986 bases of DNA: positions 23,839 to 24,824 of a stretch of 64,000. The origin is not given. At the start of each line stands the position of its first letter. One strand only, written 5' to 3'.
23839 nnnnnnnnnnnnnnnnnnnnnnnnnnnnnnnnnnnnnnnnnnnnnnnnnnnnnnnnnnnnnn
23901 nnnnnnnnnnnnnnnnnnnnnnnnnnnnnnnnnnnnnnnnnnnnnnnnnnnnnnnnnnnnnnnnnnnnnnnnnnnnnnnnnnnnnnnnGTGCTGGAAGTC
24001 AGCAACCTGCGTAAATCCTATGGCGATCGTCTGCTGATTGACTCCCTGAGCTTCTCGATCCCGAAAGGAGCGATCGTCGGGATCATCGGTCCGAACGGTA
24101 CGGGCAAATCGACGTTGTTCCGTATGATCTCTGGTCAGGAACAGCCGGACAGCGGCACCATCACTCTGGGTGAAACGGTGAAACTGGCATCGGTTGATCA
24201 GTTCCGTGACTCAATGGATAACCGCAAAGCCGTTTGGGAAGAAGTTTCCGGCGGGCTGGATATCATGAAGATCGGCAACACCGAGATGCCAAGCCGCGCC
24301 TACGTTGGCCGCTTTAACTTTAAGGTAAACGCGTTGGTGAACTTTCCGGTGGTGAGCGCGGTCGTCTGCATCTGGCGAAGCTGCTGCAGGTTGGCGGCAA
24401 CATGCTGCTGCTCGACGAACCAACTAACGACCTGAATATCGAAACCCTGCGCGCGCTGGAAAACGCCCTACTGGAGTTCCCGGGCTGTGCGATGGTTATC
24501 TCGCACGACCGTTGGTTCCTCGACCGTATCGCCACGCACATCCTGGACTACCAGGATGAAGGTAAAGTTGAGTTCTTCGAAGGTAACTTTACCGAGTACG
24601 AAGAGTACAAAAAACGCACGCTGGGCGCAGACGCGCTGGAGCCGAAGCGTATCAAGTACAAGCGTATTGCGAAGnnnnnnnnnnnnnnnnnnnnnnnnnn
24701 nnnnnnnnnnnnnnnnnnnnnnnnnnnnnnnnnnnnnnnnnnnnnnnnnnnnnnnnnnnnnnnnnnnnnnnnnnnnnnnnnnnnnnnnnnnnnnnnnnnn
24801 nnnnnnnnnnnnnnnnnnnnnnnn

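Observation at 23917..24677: Decaying duplicate of the ettA C-terminal ABC domain still offers two open frames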

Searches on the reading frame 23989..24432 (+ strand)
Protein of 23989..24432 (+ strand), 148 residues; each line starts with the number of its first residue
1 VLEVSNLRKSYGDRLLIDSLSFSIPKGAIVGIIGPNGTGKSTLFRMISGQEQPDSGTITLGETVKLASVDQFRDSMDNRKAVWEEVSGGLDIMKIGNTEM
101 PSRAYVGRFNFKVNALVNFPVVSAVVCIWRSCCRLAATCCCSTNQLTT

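Call 26: search_protein_families(library=pfam, proteins=[window:23989-24432:+], max_evalue=0.01)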
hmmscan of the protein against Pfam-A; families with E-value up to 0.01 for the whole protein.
window:23989-24432:+ (148 aa): 6 families
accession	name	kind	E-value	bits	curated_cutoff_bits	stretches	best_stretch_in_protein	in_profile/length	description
PF00005.33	ABC_tran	-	3.7e-15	57.1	25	1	18-66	2-51/137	ABC transporter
PF00006.31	ATP-synt_ab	-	0.00021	21.5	29.5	1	17-81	5-68/213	ATP synthase alpha/beta family, nucleotide-binding domain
PF13304.12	AAA_21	-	0.0014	19.2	27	1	29-48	1-26/304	AAA domain, putative AbiEii toxin, Type IV TA system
PF13476.12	AAA_23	-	0.002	19.3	27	1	27-47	19-39/201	AAA domain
PF24389.1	ORC-CDC6-like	-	0.0065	15.7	27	1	32-52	37-57/571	ORC-CDC6-like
PF13555.12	AAA_29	-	0.0084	16.3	27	0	26-44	22-39/61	P-loop containing region of AAA domain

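Call 46: list_cluster_members(proteins=[window:23989-24432:+, window:24402-24674:+])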
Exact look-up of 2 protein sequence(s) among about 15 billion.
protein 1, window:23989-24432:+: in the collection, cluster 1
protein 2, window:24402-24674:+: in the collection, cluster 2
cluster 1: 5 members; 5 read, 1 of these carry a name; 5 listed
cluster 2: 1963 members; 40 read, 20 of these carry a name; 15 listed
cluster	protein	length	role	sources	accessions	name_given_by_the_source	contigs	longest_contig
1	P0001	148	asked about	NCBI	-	-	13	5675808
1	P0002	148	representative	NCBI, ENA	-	-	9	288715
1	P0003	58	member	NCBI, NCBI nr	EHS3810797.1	energy-dependent translational throttle protein EttA, partial [Escherichia coli] | energy-dependent translational throttle protein EttA [Escherichia coli]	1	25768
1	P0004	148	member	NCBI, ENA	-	-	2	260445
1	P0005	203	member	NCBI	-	-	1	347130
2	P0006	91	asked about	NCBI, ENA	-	-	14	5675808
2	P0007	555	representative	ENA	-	-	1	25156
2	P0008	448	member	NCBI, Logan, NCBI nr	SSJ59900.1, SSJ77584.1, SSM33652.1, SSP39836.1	ABC transporter [Klebsiella pneumoniae]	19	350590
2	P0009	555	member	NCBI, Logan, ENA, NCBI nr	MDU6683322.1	MAG: energy-dependent translational throttle protein EttA [Enterobacteriaceae bacterium] | energy-dependent translational throttle protein EttA [Enterobacteriaceae bacterium]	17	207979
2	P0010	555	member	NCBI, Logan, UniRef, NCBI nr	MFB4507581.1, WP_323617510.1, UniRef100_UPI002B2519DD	energy-dependent translational throttle protein EttA [Enterobacter hormaechei subsp. ... | energy-dependent translational throttle protein EttA n=1 Tax=Enterobacter hormaechei ... | energy-dependent translational throttle protein EttA [Enterobacter hormaechei]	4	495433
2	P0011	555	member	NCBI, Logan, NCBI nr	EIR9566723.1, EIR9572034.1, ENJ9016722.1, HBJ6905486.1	energy-dependent translational throttle protein EttA [Salmonella enterica subsp. enterica ...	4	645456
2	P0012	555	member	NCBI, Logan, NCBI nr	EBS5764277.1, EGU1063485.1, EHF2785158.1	energy-dependent translational throttle protein EttA [Salmonella enterica subsp. enterica ...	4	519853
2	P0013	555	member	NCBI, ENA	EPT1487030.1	energy-dependent translational throttle protein EttA [Escherichia coli]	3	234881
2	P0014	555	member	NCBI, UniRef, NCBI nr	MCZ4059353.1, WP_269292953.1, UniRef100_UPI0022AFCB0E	energy-dependent translational throttle protein EttA [Pantoea sp. LMR881] | energy-dependent translational throttle protein EttA n=1 Tax=Pantoea sp. LMR881 ...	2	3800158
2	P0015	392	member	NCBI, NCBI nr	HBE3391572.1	TPA: energy-dependent translational throttle protein EttA, partial [Escherichia coli] | energy-dependent translational throttle protein EttA [Escherichia coli]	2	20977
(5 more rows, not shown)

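Call 49: find_encoding_contigs(protein=P0001, flank=7000, max_places=10)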
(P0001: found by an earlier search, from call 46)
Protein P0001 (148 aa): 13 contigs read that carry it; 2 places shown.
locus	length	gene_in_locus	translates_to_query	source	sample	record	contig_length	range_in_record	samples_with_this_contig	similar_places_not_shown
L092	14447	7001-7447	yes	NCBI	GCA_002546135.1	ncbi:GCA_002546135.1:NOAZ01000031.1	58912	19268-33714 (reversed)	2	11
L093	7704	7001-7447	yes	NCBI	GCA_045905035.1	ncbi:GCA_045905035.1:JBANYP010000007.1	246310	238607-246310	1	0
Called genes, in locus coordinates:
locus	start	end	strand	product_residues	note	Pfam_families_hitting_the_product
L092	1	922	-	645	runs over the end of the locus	PF14718:SLT_L, PF01464:SLT, PF27553:SLT_superhelical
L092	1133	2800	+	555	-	PF00005:ABC_tran, PF02463:SMC_N (faint), PF13304:AAA_21 (faint), PF12848:ABC_tran_Xtn, PF00005:ABC_tran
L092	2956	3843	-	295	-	PF00126:HTH_1, PF03466:LysR_substrate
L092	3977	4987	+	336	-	PF00248:Aldo_ket_red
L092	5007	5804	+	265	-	PF00106:adh_short, PF08659:KR (weak), PF13561:adh_short_C2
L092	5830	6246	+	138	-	PF10604:Polyketide_cyc2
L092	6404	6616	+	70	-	PF07338:YdgH_BhsA-like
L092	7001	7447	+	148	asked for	PF00005:ABC_tran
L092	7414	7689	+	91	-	-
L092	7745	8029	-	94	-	PF12844:HTH_19 (weak), PF01381:HTH_3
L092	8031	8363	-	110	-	PF06296:RelE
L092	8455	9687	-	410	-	PF01381:HTH_3, PF13560:HTH_31 (weak), PF13521:AAA_28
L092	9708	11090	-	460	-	PF18073:Zn_ribbon_LapB, PF00154:RecA_N (weak), PF03796:DnaB_C (faint), PF06745:ATPase, PF13481:AAA_25, PF23442:DUF7125, PF13541:ChlI, PF05362:Lon_C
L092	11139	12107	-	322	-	PF18429:DUF5609, PF00702:Hydrolase, PF12710:HAD, PF08282:Hydrolase_3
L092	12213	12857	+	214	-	PF10144:SMP_2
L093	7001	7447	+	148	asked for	PF00005:ABC_tran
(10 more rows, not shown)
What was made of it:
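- Gene callers do call them (calls 46, 49).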

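Call 50: find_encoding_contigs(protein=P0005, flank=7000, max_places=4)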
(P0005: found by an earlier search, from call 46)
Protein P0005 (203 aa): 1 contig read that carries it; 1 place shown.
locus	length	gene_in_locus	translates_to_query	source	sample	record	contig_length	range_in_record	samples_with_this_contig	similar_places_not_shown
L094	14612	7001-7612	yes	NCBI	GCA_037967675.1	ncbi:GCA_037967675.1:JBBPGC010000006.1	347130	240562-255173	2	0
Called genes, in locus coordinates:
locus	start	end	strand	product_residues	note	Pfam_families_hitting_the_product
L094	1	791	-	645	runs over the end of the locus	PF14718:SLT_L, PF01464:SLT, PF27553:SLT_superhelical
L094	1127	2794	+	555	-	PF00005:ABC_tran, PF02463:SMC_N (faint), PF13304:AAA_21 (faint), PF12848:ABC_tran_Xtn, PF00005:ABC_tran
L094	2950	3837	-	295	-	PF00126:HTH_1, PF03466:LysR_substrate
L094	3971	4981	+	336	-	PF00248:Aldo_ket_red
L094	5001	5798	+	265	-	PF00106:adh_short, PF08659:KR (weak), PF13561:adh_short_C2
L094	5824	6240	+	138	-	PF10604:Polyketide_cyc2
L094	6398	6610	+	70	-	PF07338:YdgH_BhsA-like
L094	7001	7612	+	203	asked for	PF00005:ABC_tran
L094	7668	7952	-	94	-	PF12844:HTH_19 (weak), PF01381:HTH_3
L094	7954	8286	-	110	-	PF06296:RelE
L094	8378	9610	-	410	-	PF01381:HTH_3, PF13560:HTH_31 (weak), PF13521:AAA_28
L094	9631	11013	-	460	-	PF18073:Zn_ribbon_LapB, PF00154:RecA_N (weak), PF03796:DnaB_C (faint), PF06745:ATPase, PF13481:AAA_25, PF23442:DUF7125, PF13541:ChlI, PF05362:Lon_C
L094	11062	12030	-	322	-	PF18429:DUF5609, PF00702:Hydrolase, PF12710:HAD, PF08282:Hydrolase_3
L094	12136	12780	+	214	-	PF10144:SMP_2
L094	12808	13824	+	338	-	PF21948:LplA-B_cat, PF03099:BPL_LplA_LipB, PF10437:Lip_prot_lig_C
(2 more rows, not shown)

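Call 51: find_encoding_contigs(protein=P0002, flank=7000, max_places=6)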
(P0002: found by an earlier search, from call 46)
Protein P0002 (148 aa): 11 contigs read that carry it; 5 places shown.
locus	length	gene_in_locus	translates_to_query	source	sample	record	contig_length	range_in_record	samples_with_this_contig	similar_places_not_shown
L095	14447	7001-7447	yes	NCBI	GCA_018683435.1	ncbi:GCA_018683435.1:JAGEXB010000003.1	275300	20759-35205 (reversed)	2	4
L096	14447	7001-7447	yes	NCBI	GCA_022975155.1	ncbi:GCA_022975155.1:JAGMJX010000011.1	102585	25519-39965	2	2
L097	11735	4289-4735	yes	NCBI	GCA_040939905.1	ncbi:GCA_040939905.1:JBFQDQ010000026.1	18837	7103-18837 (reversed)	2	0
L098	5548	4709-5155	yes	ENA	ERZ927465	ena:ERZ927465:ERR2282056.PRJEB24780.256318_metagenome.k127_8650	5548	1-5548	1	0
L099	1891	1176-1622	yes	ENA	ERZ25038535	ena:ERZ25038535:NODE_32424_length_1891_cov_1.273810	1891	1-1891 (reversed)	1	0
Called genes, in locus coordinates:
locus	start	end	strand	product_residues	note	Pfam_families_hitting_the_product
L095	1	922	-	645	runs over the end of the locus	PF14718:SLT_L, PF01464:SLT, PF27553:SLT_superhelical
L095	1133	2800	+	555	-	PF00005:ABC_tran, PF02463:SMC_N (faint), PF13304:AAA_21 (faint), PF12848:ABC_tran_Xtn, PF00005:ABC_tran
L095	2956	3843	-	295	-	PF00126:HTH_1, PF03466:LysR_substrate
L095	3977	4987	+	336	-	PF00248:Aldo_ket_red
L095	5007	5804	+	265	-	PF00106:adh_short, PF08659:KR (weak), PF13561:adh_short_C2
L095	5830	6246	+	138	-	PF10604:Polyketide_cyc2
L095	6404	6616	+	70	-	PF07338:YdgH_BhsA-like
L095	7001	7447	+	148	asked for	PF00005:ABC_tran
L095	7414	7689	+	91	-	-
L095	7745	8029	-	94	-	PF12844:HTH_19 (weak), PF01381:HTH_3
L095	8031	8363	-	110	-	PF06296:RelE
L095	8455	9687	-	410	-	PF01381:HTH_3, PF13560:HTH_31 (weak), PF13521:AAA_28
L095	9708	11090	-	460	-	PF18073:Zn_ribbon_LapB, PF00154:RecA_N (weak), PF03796:DnaB_C (faint), PF06745:ATPase, PF13481:AAA_25, PF23442:DUF7125, PF13541:ChlI, PF05362:Lon_C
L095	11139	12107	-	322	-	PF18429:DUF5609, PF00702:Hydrolase, PF12710:HAD, PF08282:Hydrolase_3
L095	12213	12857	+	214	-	PF10144:SMP_2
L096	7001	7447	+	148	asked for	PF00005:ABC_tran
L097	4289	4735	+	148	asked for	PF00005:ABC_tran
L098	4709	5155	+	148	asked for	PF00005:ABC_tran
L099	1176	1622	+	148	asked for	PF00005:ABC_tran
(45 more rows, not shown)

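Call 52: find_encoding_contigs(protein=P0004, flank=7000, max_places=4)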
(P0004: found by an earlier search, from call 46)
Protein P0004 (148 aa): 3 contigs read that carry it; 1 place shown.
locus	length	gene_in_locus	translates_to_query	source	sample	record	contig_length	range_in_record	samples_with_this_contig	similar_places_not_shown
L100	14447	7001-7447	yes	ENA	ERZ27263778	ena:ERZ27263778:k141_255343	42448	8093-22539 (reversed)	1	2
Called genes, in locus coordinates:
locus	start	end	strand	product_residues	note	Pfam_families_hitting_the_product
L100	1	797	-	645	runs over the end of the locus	PF14718:SLT_L, PF01464:SLT, PF27553:SLT_superhelical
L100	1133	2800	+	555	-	PF00005:ABC_tran, PF02463:SMC_N (faint), PF13304:AAA_21 (faint), PF12848:ABC_tran_Xtn, PF00005:ABC_tran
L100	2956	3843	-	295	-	PF00126:HTH_1, PF03466:LysR_substrate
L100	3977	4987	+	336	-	PF00248:Aldo_ket_red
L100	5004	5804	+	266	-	PF00106:adh_short, PF08659:KR (weak), PF13561:adh_short_C2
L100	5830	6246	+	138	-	PF10604:Polyketide_cyc2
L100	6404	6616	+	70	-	PF07338:YdgH_BhsA-like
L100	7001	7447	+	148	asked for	PF00005:ABC_tran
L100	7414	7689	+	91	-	-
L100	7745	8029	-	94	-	PF12844:HTH_19 (weak), PF01381:HTH_3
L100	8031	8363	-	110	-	PF06296:RelE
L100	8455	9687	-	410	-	PF01381:HTH_3, PF13560:HTH_31 (weak), PF13521:AAA_28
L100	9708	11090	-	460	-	PF18073:Zn_ribbon_LapB, PF00154:RecA_N (weak), PF03796:DnaB_C (faint), PF06745:ATPase, PF13481:AAA_25, PF23442:DUF7125, PF13541:ChlI, PF05362:Lon_C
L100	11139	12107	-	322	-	PF18429:DUF5609, PF00702:Hydrolase, PF12710:HAD, PF08282:Hydrolase_3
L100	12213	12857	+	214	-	PF10144:SMP_2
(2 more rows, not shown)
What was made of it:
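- On Pseudogene / gene relic: About 25 further contigs carry it in the larger collection (calls 46, 49-52).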

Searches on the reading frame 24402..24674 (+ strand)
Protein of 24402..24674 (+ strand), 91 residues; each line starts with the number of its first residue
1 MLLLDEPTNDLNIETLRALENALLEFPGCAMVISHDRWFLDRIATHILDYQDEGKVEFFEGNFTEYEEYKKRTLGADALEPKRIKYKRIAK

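Call 26: search_protein_families(library=pfam, proteins=[window:24402-24674:+], max_evalue=0.01)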
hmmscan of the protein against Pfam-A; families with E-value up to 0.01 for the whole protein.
window:24402-24674:+ (91 aa): 0 families
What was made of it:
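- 24402..24677 (+): ORF2, 91 aa, starts at internal Met. Holds Walker B, a mutated D-loop (D476N), the H-switch and the C-terminal tail. No Pfam hit (call 26).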
